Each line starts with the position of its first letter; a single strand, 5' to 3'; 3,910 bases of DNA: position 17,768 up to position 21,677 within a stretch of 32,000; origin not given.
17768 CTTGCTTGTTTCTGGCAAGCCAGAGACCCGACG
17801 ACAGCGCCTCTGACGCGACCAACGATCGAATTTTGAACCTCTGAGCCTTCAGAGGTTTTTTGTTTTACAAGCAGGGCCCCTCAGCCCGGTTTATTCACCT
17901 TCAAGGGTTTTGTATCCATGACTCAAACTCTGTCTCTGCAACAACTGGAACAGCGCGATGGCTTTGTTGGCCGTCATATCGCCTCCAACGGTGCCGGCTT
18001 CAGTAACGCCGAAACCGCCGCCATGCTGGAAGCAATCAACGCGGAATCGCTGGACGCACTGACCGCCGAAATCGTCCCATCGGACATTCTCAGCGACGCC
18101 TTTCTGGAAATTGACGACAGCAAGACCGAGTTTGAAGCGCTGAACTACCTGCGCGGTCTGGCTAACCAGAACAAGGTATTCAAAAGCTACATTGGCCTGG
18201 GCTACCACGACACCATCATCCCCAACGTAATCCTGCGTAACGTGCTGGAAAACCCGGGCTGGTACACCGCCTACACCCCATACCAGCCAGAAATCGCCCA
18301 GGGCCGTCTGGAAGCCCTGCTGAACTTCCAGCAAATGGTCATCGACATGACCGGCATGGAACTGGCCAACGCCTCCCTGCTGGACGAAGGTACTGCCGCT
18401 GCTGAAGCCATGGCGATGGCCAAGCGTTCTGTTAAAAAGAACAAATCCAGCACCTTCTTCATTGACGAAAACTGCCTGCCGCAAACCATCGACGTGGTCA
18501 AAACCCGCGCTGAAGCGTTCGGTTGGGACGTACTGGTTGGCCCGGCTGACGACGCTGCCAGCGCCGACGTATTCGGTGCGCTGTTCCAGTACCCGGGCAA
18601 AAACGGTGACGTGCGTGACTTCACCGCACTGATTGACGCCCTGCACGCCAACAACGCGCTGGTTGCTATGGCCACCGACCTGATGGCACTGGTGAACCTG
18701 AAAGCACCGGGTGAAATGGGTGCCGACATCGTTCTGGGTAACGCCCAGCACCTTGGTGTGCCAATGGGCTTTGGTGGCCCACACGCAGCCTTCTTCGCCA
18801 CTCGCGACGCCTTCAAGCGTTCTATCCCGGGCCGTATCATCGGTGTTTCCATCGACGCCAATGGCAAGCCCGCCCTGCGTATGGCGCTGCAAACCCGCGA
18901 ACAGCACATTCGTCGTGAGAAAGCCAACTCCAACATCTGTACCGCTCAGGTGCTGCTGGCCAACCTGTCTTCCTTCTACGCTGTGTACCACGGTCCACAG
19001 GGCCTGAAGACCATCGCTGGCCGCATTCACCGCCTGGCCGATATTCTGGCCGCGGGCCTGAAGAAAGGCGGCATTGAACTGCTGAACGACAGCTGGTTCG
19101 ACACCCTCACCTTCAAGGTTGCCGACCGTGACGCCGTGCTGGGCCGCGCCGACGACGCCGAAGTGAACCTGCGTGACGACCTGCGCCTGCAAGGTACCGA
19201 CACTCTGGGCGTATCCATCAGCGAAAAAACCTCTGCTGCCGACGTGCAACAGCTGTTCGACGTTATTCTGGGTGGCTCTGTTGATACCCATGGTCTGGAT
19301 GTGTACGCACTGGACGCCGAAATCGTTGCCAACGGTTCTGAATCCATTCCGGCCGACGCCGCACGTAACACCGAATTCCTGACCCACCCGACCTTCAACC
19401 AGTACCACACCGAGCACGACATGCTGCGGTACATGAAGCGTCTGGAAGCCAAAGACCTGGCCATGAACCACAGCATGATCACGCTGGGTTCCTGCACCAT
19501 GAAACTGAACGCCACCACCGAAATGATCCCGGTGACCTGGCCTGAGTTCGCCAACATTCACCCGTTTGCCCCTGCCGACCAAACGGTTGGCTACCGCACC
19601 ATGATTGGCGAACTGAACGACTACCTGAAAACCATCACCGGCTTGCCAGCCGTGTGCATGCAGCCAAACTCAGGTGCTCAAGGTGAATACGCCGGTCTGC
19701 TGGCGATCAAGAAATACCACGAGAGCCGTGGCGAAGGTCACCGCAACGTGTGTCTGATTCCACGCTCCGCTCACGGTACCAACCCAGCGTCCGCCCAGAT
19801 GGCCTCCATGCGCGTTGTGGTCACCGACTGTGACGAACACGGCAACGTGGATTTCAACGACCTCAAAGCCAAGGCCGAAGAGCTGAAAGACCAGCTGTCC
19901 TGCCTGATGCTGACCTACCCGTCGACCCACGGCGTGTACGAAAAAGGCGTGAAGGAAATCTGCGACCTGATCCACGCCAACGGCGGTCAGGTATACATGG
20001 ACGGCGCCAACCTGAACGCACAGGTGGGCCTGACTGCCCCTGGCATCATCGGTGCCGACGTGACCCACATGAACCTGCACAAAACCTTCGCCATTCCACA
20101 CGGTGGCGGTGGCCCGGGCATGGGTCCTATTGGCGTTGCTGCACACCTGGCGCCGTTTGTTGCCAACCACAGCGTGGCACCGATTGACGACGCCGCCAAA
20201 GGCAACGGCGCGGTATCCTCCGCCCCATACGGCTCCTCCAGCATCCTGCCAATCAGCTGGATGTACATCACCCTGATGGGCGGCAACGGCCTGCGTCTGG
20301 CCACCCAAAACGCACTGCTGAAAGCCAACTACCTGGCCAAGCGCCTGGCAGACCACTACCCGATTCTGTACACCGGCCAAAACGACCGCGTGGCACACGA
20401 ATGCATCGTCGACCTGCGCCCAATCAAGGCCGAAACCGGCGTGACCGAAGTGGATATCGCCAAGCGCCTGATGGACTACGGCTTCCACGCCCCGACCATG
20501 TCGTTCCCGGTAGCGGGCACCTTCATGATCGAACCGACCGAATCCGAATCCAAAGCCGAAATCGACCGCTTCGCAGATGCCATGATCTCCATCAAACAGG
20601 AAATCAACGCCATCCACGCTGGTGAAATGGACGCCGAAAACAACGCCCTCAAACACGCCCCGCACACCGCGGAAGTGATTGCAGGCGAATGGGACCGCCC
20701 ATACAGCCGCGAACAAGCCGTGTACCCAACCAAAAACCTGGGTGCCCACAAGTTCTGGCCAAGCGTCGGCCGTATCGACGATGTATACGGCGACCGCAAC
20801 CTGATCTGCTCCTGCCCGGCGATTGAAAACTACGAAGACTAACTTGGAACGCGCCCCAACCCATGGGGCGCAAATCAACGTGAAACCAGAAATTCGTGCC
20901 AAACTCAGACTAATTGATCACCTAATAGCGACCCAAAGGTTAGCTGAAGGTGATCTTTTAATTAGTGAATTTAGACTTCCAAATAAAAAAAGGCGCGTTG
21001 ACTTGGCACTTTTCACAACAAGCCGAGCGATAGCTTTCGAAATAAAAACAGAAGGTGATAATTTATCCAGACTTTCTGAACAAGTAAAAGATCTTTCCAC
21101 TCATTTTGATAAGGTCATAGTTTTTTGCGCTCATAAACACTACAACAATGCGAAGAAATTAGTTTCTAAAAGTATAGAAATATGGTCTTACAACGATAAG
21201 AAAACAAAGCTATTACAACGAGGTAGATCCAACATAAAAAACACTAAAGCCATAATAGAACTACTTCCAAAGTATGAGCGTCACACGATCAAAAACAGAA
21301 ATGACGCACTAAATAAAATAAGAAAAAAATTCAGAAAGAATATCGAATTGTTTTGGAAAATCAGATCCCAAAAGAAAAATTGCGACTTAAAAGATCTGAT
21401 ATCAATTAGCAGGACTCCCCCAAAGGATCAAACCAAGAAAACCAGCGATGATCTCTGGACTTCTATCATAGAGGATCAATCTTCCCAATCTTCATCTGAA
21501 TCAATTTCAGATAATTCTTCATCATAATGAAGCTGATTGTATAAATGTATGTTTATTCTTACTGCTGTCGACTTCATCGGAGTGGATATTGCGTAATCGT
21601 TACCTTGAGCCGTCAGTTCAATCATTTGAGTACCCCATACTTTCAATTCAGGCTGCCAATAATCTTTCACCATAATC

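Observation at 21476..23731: Orphan ImmA/IrrE protease coupled to a membrane coiled-coil protein and a Beta-family protein: candidate undescribed defence / abortive-infection module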

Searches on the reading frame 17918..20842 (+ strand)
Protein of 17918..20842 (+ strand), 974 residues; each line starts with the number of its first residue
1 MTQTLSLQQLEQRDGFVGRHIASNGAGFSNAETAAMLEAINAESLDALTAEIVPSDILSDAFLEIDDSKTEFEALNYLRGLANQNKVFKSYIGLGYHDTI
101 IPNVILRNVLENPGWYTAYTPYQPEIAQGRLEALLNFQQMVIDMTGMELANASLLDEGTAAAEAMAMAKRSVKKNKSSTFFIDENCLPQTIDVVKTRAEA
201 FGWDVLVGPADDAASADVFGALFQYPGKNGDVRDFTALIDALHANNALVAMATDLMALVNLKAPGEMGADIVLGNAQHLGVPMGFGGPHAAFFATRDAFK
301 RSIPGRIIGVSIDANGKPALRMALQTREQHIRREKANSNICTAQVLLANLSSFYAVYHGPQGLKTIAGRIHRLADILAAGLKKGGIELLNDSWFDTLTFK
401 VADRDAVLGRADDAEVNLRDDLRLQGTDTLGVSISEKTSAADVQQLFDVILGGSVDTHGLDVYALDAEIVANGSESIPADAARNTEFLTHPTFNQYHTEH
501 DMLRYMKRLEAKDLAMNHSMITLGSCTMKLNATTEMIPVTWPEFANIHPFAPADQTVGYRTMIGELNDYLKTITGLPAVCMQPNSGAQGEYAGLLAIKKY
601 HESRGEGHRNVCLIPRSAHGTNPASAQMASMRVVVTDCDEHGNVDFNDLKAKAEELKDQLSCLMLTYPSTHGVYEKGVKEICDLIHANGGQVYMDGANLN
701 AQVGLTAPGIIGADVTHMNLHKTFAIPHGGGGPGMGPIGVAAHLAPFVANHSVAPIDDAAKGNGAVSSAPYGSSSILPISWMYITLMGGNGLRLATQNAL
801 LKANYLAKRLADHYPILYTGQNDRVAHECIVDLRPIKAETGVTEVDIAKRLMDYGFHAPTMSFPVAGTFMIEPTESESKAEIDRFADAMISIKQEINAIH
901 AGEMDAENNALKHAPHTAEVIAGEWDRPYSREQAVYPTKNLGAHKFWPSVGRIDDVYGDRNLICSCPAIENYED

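Call 61: search_protein_families(library=pfam, proteins=[window:17918-20842:+], max_evalue=0.00001)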
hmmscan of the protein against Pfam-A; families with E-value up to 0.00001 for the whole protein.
window:17918-20842:+ (974 aa): 2 families
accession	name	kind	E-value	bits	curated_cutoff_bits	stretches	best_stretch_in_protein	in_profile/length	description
PF02347.22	GDC-P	-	4.4e-179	596.3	26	1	27-449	5-428/429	Glycine cleavage system P-protein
PF21478.3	GcvP2_C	-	1.2e-59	200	27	1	795-916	1-122/122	Glycine dehydrogenase, C-terminal domain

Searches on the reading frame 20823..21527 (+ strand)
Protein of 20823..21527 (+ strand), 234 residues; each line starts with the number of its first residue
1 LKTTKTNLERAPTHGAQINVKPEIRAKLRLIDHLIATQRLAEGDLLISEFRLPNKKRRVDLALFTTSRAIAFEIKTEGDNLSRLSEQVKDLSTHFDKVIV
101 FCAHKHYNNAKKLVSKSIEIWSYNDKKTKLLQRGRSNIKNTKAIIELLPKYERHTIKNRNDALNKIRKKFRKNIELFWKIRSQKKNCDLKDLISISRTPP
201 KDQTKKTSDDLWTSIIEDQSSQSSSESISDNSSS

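Call 3: search_protein_families(library=pfam, proteins=[window:20823-21527:+], max_evalue=1)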
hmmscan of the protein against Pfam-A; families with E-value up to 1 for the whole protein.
window:20823-21527:+ (234 aa): 1 family
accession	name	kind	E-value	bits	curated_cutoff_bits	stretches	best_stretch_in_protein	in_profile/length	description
PF16973.10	FliN_N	-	0.024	14.9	24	1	200-230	7-37/50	Flagellar motor switch protein FliN N-terminal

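Call 4: search_protein_families(library=ncbifam, proteins=[window:20823-21527:+], max_evalue=1)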
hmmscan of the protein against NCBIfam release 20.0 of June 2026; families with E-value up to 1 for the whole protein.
window:20823-21527:+ (234 aa): 1 family
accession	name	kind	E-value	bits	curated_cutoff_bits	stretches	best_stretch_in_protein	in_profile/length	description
NF033832.1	sce7726_fam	subfamily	1.3e-27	97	70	1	27-174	7-158/184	sce7726 family protein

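Call 5: search_protein_families(library=padloc, proteins=[window:20823-21527:+], max_evalue=1)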
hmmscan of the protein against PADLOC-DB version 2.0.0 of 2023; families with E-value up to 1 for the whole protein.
window:20823-21527:+ (234 aa): 1 family
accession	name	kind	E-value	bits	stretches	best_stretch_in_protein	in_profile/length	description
PDLC02989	cll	-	9.6e-28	95.7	2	23-153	7-140/265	-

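Call 40: search_solved_structures(query=window:20880-21527:+, max_evalue=1)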
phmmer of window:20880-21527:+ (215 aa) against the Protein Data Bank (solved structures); distinct sequences matched with E-value up to 1: 2.
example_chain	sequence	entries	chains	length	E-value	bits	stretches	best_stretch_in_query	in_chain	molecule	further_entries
3lfv_A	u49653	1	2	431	0.86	12.6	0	57-96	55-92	cGMP-specific 3',5'-cyclic phosphodiesterase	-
3mf0_A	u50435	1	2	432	0.86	12.5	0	57-96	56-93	cGMP-specific 3',5'-cyclic phosphodiesterase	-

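Call 42: find_homologous_proteins(query=window:20880-21527:+, max_evalue=0.00001)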
Query window:20880-21527:+ (215 aa): 2 proteins with E <= 0.00001 among 232 candidates.
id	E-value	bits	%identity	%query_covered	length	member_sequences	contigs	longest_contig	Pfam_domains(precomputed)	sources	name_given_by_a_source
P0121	2.2e-131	453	100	100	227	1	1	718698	PF26915.1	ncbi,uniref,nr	ncbi:sce7726 family protein [Oceanobacter kriegii]|uniref:sce7726 family protein n=1 Tax=Oceanobacte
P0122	1.5e-82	294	64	93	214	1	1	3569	PF26915.1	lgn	-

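Call 45: find_homologous_proteins(query=A4, max_evalue=0.00001)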
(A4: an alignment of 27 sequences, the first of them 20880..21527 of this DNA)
Query A4 (27 sequences) (215 aa, profile of the alignment): 58 proteins with E <= 0.00001 among 8000 candidates.
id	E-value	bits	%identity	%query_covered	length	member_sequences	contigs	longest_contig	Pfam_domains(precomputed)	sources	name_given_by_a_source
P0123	4.8e-75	271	32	60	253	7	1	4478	PF26915.1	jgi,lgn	-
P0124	1.3e-73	266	33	60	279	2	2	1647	PF26915.1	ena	-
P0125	3.0e-73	265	32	54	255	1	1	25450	PF26915.1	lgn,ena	-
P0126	2.4e-70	255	39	65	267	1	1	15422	PF26915.1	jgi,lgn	jgi:hypothetical protein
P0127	3.9e-70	254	38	42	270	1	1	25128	PF26915.1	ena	-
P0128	3.7e-69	251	38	36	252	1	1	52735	PF26915.1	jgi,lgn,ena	-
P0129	4.3e-69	251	35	48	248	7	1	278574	PF26915.1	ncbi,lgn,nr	ncbi:sce7726 family protein [Vibrio fluvialis]|nr:sce7726 family protein [Vibrio fluvialis]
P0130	8.2e-69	250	35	49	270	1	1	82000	PF26915.1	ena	-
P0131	1.2e-68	250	32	55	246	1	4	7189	PF26915.1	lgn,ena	-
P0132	2.2e-68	249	38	62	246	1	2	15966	PF26915.1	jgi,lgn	-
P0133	1.7e-67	246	50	37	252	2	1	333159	PF26915.1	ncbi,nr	ncbi:MAG: sce7726 family protein [Hydrogenovibrio sp.]|nr:sce7726 family protein [Hydrogenovibrio sp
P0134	3.4e-66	242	37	65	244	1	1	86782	PF26915.1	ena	-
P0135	2.5e-65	239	37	59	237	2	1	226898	PF26915.1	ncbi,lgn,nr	ncbi:sce7726 family protein [Vibrio parahaemolyticus]|nr:sce7726 family protein [Vibrio parahaemolyt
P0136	1.5e-64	236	36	60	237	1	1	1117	PF26915.1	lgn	-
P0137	1.9e-63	233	34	77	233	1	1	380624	PF26915.1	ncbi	-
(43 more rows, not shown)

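Call 56: predict_structure(alignment_id=A5)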
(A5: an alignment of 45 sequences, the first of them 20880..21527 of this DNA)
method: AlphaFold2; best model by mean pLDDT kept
length: 215 residues; sequences in the alignment: 45
mean_pLDDT: 90.0   pTM: 0.83
mean pLDDT of the five models: 90.0, 89.6, 89.4, 89.1, 88.8
residues with pLDDT >= 90: 172; 70-90: 9; 50-70: 31; < 50: 3
segments of 3 or more residues with pLDDT < 50: none
pLDDT, mean of each block of 10 residues (from residue 1): 95 97 97 90 98 98 98 98 98 98 97 98 96 96 97 94 95 89 60 67 54 51
secondary structure, 60 per line:
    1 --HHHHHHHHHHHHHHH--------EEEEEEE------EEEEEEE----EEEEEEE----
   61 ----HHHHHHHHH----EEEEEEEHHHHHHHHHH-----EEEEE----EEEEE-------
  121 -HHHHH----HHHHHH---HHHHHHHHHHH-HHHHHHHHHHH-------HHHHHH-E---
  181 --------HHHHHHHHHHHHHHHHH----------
elements in order: H3-17 E26-32 E39-45 E50-56 H65-73 E78-84 H85-94 E100-104 E109-113 H122-126 H131-136 H140-150 H152-162 H170-175 H189-205

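Call 60: fold_search(model_id=the predicted structure, library=pdb)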
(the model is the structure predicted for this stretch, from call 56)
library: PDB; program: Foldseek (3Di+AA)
matches with E <= 10: 582; with E <= 0.001: 1
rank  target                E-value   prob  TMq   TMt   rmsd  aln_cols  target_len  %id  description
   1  3dnx                  2.6e-05  1.00  0.43  0.61   3.0       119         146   13  SPO1766 protein of unknown function from Silicibacter pomeroyi. (released 2008-09-02)
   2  9kqh_A                2.5e-03  0.57  0.23  0.09  14.0       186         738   16  Crystal structure of Finegoldia magna DinG in complex with ssDNA and ADPNP (released 2025-12-03)
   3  4dav_A                5.0e-03  0.94  0.29  0.28   8.6       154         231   15  The structure of Pyrococcus Furiosus SfsA in complex with DNA (released 2014-10-01)
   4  6p4w_B                2.2e-02  0.85  0.27  0.17   5.7       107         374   12  XPB helicase in a complex with truncated Bax1 from Sulfurisphaera tokodaii at 2.96 Angstrom resolution (released 2020-06-03)
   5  2okf_A                2.7e-02  0.80  0.28  0.40   5.8       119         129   12  CRYSTAL STRUCTURE OF A FDXN ELEMENT EXCISION CONTROLLING FACTOR PROTEIN (AVA_3312) FROM ANABAENA VARIABILIS AT 1.60 A  (released 2007-01-30)
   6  2inb                  2.9e-02  0.89  0.33  0.48   5.3       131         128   12  Crystal structure of an XisH family protein (ZP_00107633.1) from Nostoc punctiforme PCC 73102 at 1.60 A resolution (released 2006-10-24)
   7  2eo0_B                3.5e-02  0.51  0.25  0.39  14.8       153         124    8  Crystal Structure of Holliday Junction Resolvase ST1444 (released 2007-10-02)
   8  3fov                  3.7e-02  0.69  0.25  0.45   9.7       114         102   10  Crystal structure of protein RPA0323 of unknown function from Rhodopseudomonas palustris (released 2009-01-13)
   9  7ewx_B                3.7e-02  0.12  0.16  0.18  19.3       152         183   12  Crystal structure of Ebinur Lake virus cap snatching endonuclease (P78A mutant) (released 2022-01-26)
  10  1y88                  4.2e-02  0.85  0.30  0.34   5.6       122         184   10  Crystal Structure of Protein of Unknown Function AF1548 (released 2004-12-21)
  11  7ewx_A                5.3e-02  0.15  0.21  0.25  17.2       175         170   10  Crystal structure of Ebinur Lake virus cap snatching endonuclease (P78A mutant) (released 2022-01-26)
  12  2wcw_B                6.1e-02  0.60  0.27  0.42   8.6       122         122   11  1.6A resolution structure of Archaeoglobus fulgidus Hjc, a Holliday junction resolvase from an archaeal hyperthermophi (released 2009-03-24)
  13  2wiw_B                6.1e-02  0.54  0.26  0.40   8.9       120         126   12  Crystal structures of Holliday junction resolvases from Archaeoglobus fulgidus bound to DNA substrate (released 2009-05-26)
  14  2wiz_B                6.9e-02  0.47  0.25  0.38   7.8       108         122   12  Crystal structures of Holliday junction resolvases from Archaeoglobus fulgidus bound to DNA substrate (released 2009-05-26)
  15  2ph7_A                7.8e-02  0.66  0.28  0.27   7.2       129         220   12  Crystal structure of AF2093 from Archaeoglobus fulgidus (released 2007-05-08)
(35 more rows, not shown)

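Call 72: search_protein_families(library=phrogs, proteins=[window:20880-21527:+], max_evalue=0.001)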
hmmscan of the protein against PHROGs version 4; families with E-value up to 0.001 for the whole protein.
window:20880-21527:+ (215 aa): 1 family
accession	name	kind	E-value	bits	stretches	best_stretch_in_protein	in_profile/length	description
phrog_984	-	unknown function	2.7e-21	77.5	1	19-199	24-194/230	-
